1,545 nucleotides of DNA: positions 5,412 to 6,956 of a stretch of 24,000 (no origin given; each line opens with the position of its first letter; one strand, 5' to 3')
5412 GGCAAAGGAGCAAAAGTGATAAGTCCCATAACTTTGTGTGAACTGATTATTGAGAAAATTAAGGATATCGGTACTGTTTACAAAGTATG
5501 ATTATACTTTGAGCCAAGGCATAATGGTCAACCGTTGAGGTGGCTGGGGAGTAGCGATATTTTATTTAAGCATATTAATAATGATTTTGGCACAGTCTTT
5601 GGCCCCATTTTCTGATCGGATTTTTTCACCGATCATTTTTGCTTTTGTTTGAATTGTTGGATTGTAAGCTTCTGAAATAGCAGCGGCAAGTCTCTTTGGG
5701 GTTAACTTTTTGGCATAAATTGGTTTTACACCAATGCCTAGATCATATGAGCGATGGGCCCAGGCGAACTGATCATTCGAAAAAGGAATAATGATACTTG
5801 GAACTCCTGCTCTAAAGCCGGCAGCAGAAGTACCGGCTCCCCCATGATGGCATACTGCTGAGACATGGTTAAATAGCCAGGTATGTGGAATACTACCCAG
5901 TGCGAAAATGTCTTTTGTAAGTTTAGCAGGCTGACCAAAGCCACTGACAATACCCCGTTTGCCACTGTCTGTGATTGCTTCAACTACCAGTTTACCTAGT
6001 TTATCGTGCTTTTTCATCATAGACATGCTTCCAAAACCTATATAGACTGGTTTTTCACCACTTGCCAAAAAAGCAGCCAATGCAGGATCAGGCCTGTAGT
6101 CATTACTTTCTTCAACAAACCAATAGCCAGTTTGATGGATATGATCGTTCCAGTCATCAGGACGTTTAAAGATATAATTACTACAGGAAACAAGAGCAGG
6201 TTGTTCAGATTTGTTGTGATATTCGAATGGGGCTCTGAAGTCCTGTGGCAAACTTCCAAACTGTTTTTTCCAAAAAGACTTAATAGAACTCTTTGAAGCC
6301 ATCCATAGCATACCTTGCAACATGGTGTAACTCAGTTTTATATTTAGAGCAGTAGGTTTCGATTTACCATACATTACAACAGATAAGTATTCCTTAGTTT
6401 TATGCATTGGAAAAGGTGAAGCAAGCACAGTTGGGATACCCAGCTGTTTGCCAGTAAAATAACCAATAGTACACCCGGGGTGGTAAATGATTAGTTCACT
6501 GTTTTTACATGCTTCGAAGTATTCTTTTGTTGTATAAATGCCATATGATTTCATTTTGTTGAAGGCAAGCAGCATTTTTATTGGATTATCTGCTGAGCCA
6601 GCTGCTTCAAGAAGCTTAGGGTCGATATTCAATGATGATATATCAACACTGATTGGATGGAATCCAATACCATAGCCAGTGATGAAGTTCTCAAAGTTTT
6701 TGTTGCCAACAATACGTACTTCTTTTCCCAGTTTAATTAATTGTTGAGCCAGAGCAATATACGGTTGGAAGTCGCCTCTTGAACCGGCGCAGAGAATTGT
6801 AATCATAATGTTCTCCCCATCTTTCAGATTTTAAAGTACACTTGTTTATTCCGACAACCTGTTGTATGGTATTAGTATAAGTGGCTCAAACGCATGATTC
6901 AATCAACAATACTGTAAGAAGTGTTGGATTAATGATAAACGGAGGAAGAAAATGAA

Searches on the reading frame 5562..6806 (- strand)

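Call 8: search_protein_families(library=pfam, proteins=[window:5562-6806:-], max_evalue=0.001)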
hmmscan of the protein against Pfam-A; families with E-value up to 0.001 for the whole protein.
window:5562-6806:- (414 aa): 4 families
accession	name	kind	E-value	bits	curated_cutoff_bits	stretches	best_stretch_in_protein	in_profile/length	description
PF06722.18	EryCIII-like_C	-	8.4e-14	52.2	31.7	1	297-410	30-143/145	Erythromycin biosynthesis protein CIII-like, C-terminal domain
PF03033.26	Glyco_transf_28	-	5.8e-13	49.5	26.2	1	2-138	1-136/139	Glycosyltransferase family 28 N-terminal domain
PF00201.24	UDPGT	-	0.00022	20.6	19.5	1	247-382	270-407/499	UDP-glucoronosyl and UDP-glucosyl transferase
PF04101.22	Glyco_tran_28_C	-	0.00067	20.2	22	0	318-403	75-160/166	Glycosyltransferase family 28 C-terminal domain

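Call 89: search_protein_families(library=padloc, proteins=[window:5562-6806:-], max_evalue=0.001)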
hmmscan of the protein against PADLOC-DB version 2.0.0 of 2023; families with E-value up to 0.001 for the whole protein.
window:5562-6806:- (414 aa): 0 families
